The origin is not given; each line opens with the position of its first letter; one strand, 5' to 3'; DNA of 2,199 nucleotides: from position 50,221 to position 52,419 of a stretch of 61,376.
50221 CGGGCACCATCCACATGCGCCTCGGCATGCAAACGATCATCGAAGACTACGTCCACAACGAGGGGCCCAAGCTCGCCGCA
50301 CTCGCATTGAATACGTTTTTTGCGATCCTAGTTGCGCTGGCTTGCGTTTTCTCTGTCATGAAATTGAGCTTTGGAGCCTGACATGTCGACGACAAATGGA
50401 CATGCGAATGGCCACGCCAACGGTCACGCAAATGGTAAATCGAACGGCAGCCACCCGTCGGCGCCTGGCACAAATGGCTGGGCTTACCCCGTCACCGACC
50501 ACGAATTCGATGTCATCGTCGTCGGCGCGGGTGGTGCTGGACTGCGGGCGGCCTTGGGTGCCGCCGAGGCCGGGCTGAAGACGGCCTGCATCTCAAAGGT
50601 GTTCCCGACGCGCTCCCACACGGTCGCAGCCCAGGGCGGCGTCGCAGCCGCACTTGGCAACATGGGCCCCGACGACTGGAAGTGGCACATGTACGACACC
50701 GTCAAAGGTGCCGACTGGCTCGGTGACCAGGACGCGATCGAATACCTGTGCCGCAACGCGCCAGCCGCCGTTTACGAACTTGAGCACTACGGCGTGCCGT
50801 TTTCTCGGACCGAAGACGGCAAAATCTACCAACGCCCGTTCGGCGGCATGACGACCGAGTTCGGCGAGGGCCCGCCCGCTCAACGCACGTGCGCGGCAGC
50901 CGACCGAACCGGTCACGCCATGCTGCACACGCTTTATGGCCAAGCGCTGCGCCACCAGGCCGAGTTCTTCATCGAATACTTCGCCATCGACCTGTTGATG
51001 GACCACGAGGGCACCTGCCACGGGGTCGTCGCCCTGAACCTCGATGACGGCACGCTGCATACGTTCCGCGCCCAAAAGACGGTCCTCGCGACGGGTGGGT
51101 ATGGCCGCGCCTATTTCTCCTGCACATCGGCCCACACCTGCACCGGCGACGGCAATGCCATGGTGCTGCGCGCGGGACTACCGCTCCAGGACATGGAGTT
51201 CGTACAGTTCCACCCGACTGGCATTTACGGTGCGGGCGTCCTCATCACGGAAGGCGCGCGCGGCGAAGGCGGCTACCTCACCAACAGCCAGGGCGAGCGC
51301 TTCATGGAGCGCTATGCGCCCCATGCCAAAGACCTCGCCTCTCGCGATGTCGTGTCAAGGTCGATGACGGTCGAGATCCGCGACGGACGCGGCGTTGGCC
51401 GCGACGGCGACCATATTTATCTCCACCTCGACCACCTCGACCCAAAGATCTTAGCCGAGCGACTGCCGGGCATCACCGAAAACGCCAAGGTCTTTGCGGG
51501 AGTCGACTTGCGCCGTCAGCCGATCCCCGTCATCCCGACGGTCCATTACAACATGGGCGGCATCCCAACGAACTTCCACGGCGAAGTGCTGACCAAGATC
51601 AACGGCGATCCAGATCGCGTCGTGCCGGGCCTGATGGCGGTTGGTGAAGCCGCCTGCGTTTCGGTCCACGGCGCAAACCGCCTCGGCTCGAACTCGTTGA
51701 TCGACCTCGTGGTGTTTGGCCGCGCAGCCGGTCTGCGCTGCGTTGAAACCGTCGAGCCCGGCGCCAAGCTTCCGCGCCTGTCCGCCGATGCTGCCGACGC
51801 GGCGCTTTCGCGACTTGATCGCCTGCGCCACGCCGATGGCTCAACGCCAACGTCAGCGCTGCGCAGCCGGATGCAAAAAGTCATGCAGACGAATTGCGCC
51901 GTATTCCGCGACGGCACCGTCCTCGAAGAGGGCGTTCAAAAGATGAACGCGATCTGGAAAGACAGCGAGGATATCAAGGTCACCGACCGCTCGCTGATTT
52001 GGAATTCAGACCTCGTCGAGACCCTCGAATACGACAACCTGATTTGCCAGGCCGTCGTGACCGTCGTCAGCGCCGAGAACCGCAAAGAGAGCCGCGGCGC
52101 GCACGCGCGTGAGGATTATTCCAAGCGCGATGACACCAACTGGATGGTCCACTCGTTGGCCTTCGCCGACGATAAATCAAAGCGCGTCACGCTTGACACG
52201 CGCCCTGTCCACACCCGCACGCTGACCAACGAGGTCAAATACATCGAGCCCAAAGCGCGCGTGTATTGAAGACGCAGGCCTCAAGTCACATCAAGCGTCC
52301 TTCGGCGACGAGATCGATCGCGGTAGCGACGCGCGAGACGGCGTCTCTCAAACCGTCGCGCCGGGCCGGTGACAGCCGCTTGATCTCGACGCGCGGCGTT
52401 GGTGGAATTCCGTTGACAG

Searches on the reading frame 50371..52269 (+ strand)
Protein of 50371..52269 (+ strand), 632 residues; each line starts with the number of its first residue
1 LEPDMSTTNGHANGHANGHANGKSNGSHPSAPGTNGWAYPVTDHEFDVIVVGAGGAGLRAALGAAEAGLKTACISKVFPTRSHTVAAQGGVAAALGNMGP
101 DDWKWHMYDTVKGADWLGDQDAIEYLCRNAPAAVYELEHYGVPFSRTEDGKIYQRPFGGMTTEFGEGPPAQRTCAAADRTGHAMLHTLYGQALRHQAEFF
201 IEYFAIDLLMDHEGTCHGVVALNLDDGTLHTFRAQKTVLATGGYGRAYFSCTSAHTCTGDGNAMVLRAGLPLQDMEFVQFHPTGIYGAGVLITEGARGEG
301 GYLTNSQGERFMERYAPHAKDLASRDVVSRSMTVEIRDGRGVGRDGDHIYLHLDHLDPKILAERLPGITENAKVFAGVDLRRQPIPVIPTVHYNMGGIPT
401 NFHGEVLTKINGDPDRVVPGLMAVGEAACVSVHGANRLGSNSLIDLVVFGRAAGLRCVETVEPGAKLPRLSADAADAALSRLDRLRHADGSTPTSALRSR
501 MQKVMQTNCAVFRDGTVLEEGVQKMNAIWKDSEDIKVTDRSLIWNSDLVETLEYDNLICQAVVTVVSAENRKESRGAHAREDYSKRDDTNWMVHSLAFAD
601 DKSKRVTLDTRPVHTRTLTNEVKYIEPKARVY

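Call 8: search_protein_families(library=pfam, proteins=[window:50371-52269:+])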
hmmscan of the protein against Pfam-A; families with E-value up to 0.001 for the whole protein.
window:50371-52269:+ (632 aa): 6 families
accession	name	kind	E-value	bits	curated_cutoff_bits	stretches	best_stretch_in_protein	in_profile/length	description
PF00890.30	FAD_binding_2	-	9.1e-129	430.7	20.4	1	47-443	1-414/414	FAD binding domain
PF02910.25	Succ_DH_flav_C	-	2e-45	154.3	20.8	1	498-632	1-130/130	Fumarate reductase flavoprotein C-term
PF01266.30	DAO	-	9.4e-07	29.1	27.9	1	47-154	1-92/353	FAD dependent oxidoreductase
PF07992.20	Pyr_redox_2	-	4.1e-06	26.9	26.1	1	46-80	1-31/291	Pyridine nucleotide-disulphide oxidoreductase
PF01134.28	GIDA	-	7.7e-06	25.7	22.1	0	47-75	1-29/391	Glucose inhibited division protein A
PF01946.23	Thi4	-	0.00054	19.7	26.2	0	45-76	17-49/235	Thi4 family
